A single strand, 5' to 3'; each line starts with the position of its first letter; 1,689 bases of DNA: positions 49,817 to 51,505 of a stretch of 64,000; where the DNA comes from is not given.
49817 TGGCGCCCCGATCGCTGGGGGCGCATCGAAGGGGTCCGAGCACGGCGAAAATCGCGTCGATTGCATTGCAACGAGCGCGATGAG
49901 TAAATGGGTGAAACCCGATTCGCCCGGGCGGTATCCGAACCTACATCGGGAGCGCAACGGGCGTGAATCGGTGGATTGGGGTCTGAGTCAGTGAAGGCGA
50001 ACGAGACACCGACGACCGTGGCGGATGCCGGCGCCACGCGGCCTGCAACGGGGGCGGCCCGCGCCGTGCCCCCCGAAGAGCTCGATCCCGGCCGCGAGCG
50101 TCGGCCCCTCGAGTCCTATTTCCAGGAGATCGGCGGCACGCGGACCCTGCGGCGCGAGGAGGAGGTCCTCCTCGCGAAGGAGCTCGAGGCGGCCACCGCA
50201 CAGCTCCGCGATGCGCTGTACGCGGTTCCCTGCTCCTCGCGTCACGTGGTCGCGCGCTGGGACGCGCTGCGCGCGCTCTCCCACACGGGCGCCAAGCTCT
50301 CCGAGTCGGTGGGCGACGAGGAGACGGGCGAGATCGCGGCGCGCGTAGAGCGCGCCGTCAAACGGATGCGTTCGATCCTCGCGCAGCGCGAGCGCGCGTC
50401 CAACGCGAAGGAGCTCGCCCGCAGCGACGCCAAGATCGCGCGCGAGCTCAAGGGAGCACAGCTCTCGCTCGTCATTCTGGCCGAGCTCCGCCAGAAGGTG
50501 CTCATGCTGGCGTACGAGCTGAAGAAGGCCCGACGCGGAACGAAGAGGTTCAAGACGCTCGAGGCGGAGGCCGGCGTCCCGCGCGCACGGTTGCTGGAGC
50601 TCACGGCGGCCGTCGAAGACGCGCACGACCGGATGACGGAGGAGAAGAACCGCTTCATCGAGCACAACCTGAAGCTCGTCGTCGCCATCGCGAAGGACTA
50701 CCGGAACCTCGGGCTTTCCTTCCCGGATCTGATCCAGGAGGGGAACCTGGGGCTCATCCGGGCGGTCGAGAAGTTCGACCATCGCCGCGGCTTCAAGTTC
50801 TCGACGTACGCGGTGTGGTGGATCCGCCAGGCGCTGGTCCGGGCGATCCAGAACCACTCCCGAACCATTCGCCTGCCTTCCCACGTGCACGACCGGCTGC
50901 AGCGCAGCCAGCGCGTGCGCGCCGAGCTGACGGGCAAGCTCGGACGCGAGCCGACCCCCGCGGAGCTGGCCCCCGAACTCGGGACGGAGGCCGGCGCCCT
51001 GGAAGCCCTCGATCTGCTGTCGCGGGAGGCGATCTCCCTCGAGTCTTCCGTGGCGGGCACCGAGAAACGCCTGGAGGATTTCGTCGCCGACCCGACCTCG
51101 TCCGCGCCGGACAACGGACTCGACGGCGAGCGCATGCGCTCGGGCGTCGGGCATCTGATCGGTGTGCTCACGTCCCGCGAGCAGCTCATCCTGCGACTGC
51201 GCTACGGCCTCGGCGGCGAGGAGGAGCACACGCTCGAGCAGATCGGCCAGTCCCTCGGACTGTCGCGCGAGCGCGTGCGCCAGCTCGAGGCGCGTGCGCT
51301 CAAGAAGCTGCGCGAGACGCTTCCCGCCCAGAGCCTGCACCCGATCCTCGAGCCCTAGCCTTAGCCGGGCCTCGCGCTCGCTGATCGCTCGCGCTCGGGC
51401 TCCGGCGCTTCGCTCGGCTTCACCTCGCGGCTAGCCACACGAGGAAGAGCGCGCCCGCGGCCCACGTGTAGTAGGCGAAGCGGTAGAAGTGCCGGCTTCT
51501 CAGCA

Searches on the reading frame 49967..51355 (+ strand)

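Call 67: search_protein_families(library=pfam, proteins=[window:49967-51355:+], max_evalue=0.0001)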
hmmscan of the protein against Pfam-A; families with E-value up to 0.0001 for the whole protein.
window:49967-51355:+ (463 aa): 4 families
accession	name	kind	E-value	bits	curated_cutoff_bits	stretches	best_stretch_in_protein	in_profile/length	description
PF04542.20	Sigma70_r2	-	9.6e-21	73.8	24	1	230-300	1-71/71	Sigma-70 region 2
PF04545.22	Sigma70_r4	-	4.1e-18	65.1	24.1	1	398-450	2-50/50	Sigma-70, region 4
PF04539.22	Sigma70_r3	-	2.8e-11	43.8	25.3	1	313-382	5-75/78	Sigma-70 region 3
PF00140.25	Sigma70_r1_2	-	5.4e-05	23.5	22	0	47-74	2-29/34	Sigma-70 factor, region 1.2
